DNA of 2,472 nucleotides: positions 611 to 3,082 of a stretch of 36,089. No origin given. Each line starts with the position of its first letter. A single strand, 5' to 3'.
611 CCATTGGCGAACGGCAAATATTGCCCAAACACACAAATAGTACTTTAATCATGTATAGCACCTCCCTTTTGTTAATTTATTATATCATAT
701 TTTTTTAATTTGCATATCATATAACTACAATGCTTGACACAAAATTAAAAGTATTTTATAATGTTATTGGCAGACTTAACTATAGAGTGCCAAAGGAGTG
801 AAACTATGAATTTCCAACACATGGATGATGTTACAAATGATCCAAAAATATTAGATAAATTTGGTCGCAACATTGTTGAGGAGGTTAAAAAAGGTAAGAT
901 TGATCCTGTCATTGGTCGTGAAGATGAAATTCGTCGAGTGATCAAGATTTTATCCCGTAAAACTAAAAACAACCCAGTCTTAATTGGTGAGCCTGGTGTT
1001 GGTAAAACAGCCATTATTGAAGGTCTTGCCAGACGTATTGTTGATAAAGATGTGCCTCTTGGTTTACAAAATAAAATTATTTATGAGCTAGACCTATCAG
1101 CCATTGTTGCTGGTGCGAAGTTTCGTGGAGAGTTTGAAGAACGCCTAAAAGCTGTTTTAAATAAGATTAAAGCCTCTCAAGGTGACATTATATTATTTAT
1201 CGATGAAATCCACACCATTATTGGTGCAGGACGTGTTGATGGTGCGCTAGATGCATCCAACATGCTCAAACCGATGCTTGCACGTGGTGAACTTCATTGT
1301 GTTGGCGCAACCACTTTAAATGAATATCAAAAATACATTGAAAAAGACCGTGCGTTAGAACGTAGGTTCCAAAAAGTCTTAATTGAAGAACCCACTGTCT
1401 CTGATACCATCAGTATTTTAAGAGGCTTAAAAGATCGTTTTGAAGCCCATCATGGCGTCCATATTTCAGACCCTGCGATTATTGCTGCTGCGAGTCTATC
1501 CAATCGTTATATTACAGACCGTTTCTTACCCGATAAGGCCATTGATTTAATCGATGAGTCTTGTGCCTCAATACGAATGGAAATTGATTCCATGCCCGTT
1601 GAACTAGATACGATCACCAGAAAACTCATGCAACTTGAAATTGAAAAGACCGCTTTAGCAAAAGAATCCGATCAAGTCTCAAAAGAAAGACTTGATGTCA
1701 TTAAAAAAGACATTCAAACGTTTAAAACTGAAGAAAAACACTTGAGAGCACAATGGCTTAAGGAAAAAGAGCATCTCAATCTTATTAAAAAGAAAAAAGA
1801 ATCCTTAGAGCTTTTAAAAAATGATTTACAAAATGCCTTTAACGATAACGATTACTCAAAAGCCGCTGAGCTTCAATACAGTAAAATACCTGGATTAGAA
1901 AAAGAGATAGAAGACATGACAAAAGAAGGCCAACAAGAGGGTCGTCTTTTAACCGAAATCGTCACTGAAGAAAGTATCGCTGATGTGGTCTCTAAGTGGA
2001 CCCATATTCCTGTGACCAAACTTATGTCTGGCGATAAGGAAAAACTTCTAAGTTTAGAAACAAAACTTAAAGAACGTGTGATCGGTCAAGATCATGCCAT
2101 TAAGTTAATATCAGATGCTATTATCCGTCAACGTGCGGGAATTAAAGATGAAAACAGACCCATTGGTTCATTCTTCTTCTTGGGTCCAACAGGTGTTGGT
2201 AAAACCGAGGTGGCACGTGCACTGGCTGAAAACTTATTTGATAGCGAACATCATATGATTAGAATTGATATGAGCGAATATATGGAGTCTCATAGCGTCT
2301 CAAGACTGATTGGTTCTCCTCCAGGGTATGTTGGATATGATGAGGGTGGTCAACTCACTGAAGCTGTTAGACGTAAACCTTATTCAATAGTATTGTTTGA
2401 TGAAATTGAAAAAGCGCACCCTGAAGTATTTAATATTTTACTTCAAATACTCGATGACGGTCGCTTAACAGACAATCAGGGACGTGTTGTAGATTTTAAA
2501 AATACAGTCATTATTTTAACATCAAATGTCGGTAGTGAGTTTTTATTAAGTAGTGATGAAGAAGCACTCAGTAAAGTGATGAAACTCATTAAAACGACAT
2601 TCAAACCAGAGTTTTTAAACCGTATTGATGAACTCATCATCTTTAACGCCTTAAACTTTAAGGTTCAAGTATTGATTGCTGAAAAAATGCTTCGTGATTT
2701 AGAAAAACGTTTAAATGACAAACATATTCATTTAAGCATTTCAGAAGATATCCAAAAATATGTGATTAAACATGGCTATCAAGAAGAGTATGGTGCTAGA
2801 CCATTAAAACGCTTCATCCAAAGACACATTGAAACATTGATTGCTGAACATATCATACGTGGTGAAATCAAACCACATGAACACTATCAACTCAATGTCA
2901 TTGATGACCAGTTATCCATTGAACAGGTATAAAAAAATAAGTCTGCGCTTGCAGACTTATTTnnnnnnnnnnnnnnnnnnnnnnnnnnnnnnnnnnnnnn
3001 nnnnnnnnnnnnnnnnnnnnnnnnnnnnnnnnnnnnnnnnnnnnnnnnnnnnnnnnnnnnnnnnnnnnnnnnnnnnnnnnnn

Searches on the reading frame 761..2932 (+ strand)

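Call 9: search_protein_families(library=ncbifam, proteins=[window:761-2932:+], max_evalue=0.01)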
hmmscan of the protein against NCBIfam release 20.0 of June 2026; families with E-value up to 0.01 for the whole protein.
window:761-2932:+ (723 aa): 36 families (the best 25 are shown)
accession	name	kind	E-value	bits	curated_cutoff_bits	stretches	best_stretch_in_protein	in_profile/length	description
TIGR03346.1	chaperone_ClpB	equivalog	0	1122.8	1232.1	1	26-720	151-852/853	ATP-dependent chaperone ClpB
NF008118.0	PRK10865.1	equivalog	4.4e-280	931.3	1417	1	27-719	157-854/857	ATP-dependent chaperone ClpB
TIGR03345.1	VI_ClpV1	equivalog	3.1e-232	773.4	884.95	1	19-702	158-839/852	type VI secretion system ATPase TssH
TIGR02639.1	ClpA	equivalog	5.9e-229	762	993.15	2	399-705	418-726/734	ATP-dependent Clp protease ATP-binding subunit ClpA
NF033606.1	heat_AAA_ClpK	exception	1.7e-215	717.9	1900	2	23-337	258-570/949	heat shock survival AAA family ATPase ClpK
NF033607.0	disagg_AAA_ClpG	exception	1.8e-214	714.5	1900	2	352-707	507-870/932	AAA family protein disaggregase ClpG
NF008263.0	PRK11034.1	equivalog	9.3e-178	592.5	1350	2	404-705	424-727/758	ATP-dependent Clp protease ATP-binding subunit ClpA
NF003745.1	PRK05342.1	equivalog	6.5e-11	41.7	359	1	425-492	58-133/418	ATP-dependent Clp protease ATP-binding subunit ClpX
TIGR03922.1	T7SS_EccA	equivalog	2.5e-09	36.2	466.65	1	67-207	310-446/557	type VII secretion AAA-ATPase EccA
NF005304.0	PRK06835.1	equivalog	1.2e-08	34.5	215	1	461-510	176-225/330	ATP-binding protein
TIGR00764.1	lon_rel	equivalog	1.6e-08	33.6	516.6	2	45-92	15-60/608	ATP-dependent protease LonB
NF001679.0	PRK00440.1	equivalog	1.8e-08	33.8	303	1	467-500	38-71/322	replication factor C small subunit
NF009067.0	PRK12402.1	equivalog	2.8e-08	33.1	317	1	435-509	12-79/340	replication factor C small subunit 2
NF003229.0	PRK04195.1-5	equivalog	9.4e-08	31.2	280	1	438-554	17-117/413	replication factor C large subunit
TIGR02928.1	TIGR02928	subfamily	1.3e-07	30.9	181.3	1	47-93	14-64/366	orc1/cdc6 family replication initiation protein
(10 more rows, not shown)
